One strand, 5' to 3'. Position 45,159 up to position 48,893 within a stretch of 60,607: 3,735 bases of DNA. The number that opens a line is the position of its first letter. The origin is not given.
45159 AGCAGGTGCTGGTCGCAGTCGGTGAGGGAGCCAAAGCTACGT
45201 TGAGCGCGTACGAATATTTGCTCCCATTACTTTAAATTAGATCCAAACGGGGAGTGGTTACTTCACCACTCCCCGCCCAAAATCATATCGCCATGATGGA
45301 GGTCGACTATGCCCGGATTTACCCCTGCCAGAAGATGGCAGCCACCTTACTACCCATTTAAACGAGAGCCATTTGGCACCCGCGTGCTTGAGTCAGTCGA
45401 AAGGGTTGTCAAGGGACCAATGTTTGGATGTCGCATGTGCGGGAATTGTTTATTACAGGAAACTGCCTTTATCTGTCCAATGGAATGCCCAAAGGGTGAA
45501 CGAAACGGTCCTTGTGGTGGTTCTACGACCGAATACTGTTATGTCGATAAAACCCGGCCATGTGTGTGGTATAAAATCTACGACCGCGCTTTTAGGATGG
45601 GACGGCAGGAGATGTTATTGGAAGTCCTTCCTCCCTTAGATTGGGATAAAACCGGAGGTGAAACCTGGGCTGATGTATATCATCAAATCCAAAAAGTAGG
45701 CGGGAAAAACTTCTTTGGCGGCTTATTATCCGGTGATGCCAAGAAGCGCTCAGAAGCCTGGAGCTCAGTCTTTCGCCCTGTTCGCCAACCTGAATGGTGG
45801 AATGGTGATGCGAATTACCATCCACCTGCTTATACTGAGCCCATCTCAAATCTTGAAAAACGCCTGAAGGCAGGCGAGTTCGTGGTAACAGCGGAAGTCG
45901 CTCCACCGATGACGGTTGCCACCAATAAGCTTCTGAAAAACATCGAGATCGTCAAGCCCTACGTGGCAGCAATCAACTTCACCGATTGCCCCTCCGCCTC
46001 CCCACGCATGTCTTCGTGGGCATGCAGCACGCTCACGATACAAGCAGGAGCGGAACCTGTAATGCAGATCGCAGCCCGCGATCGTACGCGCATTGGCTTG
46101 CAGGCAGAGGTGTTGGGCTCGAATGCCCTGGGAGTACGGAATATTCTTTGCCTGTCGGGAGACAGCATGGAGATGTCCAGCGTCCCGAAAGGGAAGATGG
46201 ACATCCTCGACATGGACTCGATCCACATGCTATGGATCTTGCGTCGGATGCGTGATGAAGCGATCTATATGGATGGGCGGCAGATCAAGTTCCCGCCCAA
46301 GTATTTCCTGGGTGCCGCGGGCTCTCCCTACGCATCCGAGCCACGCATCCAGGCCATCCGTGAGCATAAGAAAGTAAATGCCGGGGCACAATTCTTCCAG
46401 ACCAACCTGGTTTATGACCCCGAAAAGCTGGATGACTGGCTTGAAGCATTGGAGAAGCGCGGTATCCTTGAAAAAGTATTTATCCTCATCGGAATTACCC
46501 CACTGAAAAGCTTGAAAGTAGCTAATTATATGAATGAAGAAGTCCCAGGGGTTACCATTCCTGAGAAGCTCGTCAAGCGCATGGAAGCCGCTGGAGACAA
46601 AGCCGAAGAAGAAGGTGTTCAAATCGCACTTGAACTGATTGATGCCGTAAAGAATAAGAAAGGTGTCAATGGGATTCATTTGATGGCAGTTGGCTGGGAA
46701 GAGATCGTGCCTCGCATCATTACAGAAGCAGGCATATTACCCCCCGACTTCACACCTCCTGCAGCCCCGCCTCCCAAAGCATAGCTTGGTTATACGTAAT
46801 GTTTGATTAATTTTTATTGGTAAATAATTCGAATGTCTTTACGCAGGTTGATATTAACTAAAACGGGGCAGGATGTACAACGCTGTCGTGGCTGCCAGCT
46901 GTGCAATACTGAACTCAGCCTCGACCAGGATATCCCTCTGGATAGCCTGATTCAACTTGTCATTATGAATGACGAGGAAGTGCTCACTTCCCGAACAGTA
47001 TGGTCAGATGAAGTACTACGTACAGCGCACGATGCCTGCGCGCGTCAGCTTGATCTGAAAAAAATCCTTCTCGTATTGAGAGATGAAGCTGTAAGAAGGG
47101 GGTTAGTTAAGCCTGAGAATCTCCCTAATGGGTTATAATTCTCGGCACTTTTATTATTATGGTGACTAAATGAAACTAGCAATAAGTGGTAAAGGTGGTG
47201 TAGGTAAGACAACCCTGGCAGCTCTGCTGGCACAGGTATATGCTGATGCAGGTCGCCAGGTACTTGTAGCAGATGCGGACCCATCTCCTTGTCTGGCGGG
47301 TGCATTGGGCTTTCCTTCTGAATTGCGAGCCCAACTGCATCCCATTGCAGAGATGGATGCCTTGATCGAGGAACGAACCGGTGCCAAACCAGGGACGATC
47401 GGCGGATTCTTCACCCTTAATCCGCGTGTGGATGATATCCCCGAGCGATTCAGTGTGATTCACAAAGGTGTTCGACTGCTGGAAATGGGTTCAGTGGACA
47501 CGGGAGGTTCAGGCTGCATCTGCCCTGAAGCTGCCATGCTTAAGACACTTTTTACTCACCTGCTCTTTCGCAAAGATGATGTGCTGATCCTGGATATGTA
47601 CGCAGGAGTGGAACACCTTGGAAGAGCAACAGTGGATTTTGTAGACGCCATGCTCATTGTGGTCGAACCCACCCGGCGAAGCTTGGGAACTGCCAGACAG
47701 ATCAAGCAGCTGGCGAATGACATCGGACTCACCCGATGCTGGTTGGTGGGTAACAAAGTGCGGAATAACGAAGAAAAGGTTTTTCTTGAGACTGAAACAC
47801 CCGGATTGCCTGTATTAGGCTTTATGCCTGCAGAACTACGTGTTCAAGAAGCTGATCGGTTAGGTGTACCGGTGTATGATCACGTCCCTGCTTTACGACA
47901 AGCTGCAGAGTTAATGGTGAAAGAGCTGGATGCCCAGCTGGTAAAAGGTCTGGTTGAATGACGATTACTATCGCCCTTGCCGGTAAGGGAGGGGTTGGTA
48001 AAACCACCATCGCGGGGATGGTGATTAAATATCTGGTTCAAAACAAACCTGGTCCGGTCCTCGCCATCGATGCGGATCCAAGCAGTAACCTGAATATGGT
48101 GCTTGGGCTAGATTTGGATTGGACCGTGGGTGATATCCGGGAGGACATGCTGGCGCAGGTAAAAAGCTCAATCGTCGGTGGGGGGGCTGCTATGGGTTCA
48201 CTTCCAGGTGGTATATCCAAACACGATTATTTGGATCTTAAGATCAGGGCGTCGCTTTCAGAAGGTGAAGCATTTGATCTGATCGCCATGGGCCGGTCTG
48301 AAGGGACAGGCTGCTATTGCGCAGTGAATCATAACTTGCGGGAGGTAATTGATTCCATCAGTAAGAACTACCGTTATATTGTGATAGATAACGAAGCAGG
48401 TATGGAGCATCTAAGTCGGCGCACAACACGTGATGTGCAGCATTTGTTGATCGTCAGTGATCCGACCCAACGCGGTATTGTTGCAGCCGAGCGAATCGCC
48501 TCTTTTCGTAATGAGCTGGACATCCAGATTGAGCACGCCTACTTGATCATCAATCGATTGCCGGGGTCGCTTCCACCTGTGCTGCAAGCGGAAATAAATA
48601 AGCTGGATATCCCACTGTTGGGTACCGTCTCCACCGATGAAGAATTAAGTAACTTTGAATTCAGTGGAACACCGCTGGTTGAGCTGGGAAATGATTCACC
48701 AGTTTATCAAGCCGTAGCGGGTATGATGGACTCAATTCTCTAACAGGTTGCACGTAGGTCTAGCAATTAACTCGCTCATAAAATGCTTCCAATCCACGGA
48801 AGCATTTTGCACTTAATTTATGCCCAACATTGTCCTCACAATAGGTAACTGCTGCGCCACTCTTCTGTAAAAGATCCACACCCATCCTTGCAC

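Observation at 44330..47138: metVF flanked by a Cys-less TrxR-like flavoprotein and a degenerate HdrC: candidate alternative electron-input module for MTHFR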

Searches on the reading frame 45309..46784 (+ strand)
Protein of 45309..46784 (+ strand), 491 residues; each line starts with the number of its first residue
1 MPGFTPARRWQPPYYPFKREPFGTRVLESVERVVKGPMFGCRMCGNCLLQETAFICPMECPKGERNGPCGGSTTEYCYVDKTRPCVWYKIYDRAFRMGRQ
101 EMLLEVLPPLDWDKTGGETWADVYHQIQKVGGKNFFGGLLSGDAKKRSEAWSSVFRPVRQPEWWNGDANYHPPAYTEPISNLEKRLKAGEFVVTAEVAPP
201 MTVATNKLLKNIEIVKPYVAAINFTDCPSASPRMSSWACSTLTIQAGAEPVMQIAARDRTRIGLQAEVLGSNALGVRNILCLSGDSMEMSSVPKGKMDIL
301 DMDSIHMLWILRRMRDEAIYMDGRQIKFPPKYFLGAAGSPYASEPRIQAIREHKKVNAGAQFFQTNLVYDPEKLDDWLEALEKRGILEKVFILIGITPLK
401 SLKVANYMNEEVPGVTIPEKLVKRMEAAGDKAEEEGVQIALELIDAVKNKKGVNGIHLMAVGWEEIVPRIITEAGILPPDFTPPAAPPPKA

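Call 4: search_protein_families(library=pfam, proteins=[window:45309-46784:+], max_evalue=0.01)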
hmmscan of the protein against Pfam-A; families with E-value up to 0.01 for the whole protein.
window:45309-46784:+ (491 aa): 2 families
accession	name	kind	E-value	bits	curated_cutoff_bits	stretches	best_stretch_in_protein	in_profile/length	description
PF02219.23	MTHFR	-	6.3e-31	108.2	24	1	182-475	2-287/287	Methylenetetrahydrofolate reductase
PF12225.13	DUF5981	-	2.8e-26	91.5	23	1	29-112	10-94/95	Methylene-tetrahydrofolate reductase C terminal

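Call 48: search_solved_structures(query=window:45309-46784:+, max_evalue=0.001, show_alignments=2)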
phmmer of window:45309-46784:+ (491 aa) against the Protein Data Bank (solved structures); distinct sequences matched with E-value up to 0.001: 3.
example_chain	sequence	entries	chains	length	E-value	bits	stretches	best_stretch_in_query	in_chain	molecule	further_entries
3apt_A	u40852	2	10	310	4.4e-06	28.8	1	205-483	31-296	Methylenetetrahydrofolate reductase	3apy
1v93_A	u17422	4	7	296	7.7e-06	28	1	205-479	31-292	5,10-Methylenetetrahydrofolate reductase | Methylenetetrahydrofolate reductase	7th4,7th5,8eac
6fnu_A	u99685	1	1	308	5.6e-05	25.2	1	327-473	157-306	Methylenetetrahydrofolate reductase 1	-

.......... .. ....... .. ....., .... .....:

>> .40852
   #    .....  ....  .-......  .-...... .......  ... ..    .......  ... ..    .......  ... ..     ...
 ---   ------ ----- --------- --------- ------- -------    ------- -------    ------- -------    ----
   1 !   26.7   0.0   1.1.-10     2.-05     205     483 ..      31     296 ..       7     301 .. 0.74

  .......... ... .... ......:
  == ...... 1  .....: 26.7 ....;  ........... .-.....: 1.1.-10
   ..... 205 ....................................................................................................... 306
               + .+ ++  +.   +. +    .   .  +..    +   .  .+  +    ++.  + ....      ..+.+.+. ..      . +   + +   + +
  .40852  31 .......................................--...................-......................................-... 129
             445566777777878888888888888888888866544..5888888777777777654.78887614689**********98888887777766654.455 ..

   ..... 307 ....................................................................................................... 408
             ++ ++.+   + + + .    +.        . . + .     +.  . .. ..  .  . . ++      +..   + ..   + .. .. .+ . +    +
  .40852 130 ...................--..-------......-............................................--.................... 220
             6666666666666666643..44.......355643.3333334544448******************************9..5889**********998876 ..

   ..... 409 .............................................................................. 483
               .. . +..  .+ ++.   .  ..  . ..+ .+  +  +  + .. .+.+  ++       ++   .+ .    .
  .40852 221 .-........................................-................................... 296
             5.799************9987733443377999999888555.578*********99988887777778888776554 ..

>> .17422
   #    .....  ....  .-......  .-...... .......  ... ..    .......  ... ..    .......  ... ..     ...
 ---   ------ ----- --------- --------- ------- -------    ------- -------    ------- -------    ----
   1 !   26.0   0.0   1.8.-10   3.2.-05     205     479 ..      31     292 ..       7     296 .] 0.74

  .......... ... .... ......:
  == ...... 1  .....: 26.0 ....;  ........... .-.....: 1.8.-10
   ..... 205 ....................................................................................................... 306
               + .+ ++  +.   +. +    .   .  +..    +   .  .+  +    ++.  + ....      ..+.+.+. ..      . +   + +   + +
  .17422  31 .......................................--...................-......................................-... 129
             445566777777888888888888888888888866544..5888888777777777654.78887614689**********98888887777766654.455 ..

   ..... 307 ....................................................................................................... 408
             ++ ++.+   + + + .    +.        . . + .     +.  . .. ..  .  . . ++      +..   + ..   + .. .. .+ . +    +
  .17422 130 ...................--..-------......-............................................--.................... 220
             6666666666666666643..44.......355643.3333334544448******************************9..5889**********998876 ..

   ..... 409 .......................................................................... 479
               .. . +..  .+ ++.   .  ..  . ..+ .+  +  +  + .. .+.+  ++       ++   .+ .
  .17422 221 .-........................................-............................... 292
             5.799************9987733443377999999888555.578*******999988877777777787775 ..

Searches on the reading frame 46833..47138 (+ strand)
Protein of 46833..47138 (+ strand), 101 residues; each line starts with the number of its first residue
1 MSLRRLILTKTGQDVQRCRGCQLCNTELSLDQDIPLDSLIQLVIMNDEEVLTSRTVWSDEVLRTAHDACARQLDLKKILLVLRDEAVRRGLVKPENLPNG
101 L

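Call 4: search_protein_families(library=pfam, proteins=[window:46833-47138:+], max_evalue=0.01)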
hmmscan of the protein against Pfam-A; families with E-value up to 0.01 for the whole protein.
window:46833-47138:+ (101 aa): 0 families

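Call 12: find_homologous_proteins(query=window:46833-47138:+, max_evalue=0.001)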
Query window:46833-47138:+ (101 aa): 271 proteins with E <= 0.001 among 274 candidates; the best 120 are listed.
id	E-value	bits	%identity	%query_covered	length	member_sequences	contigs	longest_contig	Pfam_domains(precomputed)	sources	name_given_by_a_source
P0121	3.9e-58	211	100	100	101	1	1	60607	-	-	-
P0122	7.9e-54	198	93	100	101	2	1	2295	-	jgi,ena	-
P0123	3.0e-52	192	88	100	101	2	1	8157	-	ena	-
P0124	2.3e-51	190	89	100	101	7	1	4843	-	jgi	-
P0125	4.6e-51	189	90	100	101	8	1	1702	-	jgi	jgi:heterodisulfide reductase subunit C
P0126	2.6e-49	183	86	100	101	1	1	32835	-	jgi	jgi:heterodisulfide reductase subunit C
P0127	1.3e-48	181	88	97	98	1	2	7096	-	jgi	jgi:heterodisulfide reductase subunit C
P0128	3.8e-48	179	86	97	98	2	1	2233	-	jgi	jgi:heterodisulfide reductase subunit C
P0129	4.2e-48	179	86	97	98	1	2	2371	-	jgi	jgi:heterodisulfide reductase subunit C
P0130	6.2e-48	179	89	94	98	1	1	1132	-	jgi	jgi:heterodisulfide reductase subunit C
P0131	9.7e-48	178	88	97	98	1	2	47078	-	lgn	-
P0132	2.0e-47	177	85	97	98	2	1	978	-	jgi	jgi:heterodisulfide reductase subunit C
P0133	2.5e-47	177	86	97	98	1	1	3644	-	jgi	jgi:hypothetical protein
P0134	1.7e-46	174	86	93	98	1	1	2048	-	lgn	-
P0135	1.7e-46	174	83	95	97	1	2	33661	-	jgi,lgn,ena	-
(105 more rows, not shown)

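Call 37: search_solved_structures(query=A1, max_evalue=1, show_alignments=2)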
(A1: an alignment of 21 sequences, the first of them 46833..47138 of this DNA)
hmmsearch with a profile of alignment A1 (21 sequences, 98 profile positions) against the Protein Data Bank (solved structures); distinct sequences matched with E-value up to 1: 6.
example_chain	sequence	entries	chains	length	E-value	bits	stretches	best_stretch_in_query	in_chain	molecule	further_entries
8rvu_c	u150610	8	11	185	0.0051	20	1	10-95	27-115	H(2):CoB-CoM heterodisulfide,ferredoxin reductase subunit C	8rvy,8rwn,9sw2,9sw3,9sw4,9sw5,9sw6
8rvv_C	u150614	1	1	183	0.0052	20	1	10-95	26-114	H(2):CoB-CoM heterodisulfide,ferredoxin reductase subunit C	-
5odc_C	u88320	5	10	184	0.026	17.7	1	15-93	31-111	Heterodisulfide reductase, subunit C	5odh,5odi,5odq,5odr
9sfi_E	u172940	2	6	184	0.061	16.6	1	15-93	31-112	H(2)/formate:CoB-CoM heterodisulfide,ferredoxin reductase subunit C2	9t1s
7bkb_C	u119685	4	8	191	0.25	14.6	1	16-94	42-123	CoB--CoM heterodisulfide reductase subunit C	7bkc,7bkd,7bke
1c89_A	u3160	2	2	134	0.6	13.4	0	29-78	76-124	ANTIFREEZE PROTEIN TYPE III | PROTEIN (ANTIFREEZE PROTEIN TYPE III)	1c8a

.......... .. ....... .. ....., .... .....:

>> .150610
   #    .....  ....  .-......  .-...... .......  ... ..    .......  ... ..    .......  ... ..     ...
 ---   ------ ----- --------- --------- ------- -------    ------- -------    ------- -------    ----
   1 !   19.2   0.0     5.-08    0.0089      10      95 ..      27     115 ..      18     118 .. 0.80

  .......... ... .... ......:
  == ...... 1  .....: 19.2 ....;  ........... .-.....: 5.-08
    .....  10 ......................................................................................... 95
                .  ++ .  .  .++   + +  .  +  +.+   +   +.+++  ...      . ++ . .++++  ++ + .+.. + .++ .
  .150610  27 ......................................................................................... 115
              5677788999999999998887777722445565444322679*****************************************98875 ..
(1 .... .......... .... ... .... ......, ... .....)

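Call 47: predict_structure(alignment_id=A1)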
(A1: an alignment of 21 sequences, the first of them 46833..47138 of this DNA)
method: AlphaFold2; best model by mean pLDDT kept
length: 101 residues; sequences in the alignment: 21
mean_pLDDT: 59.3   pTM: 0.53
mean pLDDT of the five models: 59.3, 57.1, 55.6, 54.4, 50.8
residues with pLDDT >= 90: 0; 70-90: 34; 50-70: 26; < 50: 41
segments of 3 or more residues with pLDDT < 50: 20-38, 40-56, 97-101
pLDDT, mean of each block of 10 residues (from residue 1): 76 67 43 45 43 47 66 78 76 55 37
secondary structure, 60 per line:
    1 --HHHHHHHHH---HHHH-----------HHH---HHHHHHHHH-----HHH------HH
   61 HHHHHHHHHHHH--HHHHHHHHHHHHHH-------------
elements in order: H3-11 H15-18 H36-44 H59-72 H75-88

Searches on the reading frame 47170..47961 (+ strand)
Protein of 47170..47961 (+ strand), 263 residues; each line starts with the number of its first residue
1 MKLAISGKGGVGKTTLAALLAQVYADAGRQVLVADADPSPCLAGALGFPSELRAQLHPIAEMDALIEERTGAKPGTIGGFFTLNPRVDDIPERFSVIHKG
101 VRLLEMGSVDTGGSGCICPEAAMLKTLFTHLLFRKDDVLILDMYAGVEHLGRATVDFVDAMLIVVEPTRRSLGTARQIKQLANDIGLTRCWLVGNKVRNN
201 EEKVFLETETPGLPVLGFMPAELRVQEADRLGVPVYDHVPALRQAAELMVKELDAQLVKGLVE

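Call 4: search_protein_families(library=pfam, proteins=[window:47170-47961:+], max_evalue=0.01)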
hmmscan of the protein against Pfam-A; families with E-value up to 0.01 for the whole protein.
window:47170-47961:+ (263 aa): 12 families
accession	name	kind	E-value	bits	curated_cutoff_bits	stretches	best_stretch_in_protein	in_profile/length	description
PF01656.29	CbiA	-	1.5e-16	61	25.4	1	4-234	3-124/125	CobQ/CobB/MinD/ParA nucleotide binding domain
PF10609.15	ParA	-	3.1e-09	37.1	27.1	1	4-37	8-41/246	NUBPL iron-transfer P-loop NTPase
PF00142.24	Fer4_NifH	-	4.7e-08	33.3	25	1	1-38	1-38/271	4Fe-4S iron sulfur cluster binding proteins, NifH/frxC family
PF02374.21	ArsA_ATPase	-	4.7e-08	33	24.3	1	4-46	5-47/305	Anion-transporting ATPase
PF13614.12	AAA_31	-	4.8e-08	33.6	27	1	7-49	9-51/177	AAA domain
PF06564.18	CBP_BcsQ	-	0.00023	21.2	21.3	1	3-43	4-45/234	Cellulose biosynthesis protein BcsQ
PF20720.3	nSTAND3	-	0.00067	19.8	27.2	1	4-34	21-51/155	Novel STAND NTPase 3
PF13604.12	AAA_30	-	0.003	17.8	27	1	4-34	22-52/191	AAA domain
PF00005.33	ABC_tran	-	0.0031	18.6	25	1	3-40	14-51/137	ABC transporter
PF00448.28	SRP54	-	0.0032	17.6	22.7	1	4-37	5-38/196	SRP54-type protein, GTPase domain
PF13191.12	AAA_16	-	0.0056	17.6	32.6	1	5-48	29-75/167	AAA ATPase domain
PF16575.11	CLP1_P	-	0.0058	16.9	26.6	1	7-38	1-32/188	mRNA cleavage and polyadenylation factor CLP1 P-loop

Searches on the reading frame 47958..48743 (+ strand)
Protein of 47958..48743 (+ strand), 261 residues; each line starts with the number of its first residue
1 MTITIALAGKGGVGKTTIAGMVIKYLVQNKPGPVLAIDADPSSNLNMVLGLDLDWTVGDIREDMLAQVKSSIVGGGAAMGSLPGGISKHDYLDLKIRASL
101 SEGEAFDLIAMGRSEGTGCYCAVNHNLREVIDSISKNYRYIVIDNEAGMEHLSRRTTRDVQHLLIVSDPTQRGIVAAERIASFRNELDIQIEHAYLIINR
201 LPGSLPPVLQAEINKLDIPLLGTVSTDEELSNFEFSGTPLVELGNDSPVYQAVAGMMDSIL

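Call 4: search_protein_families(library=pfam, proteins=[window:47958-48743:+], max_evalue=0.01)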
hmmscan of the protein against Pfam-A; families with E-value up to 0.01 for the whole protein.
window:47958-48743:+ (261 aa): 8 families
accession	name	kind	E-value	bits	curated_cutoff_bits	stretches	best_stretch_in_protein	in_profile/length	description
PF01656.29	CbiA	-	1.9e-13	50.9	25.4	1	6-239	3-124/125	CobQ/CobB/MinD/ParA nucleotide binding domain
PF13614.12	AAA_31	-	2.5e-10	41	27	1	8-180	8-160/177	AAA domain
PF10609.15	ParA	-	5e-06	26.6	27.1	0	5-40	7-41/246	NUBPL iron-transfer P-loop NTPase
PF02374.21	ArsA_ATPase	-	2.3e-05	24.2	24.3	1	5-63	4-61/305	Anion-transporting ATPase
PF06564.18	CBP_BcsQ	-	7.1e-05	22.9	21.3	0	5-59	4-58/234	Cellulose biosynthesis protein BcsQ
PF00142.24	Fer4_NifH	-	0.00053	20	25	0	4-49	2-47/271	4Fe-4S iron sulfur cluster binding proteins, NifH/frxC family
PF20720.3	nSTAND3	-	0.003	17.7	27.2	0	5-31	20-46/155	Novel STAND NTPase 3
PF13479.12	AAA_24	-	0.0042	17.4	27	0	3-152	3-79/195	AAA domain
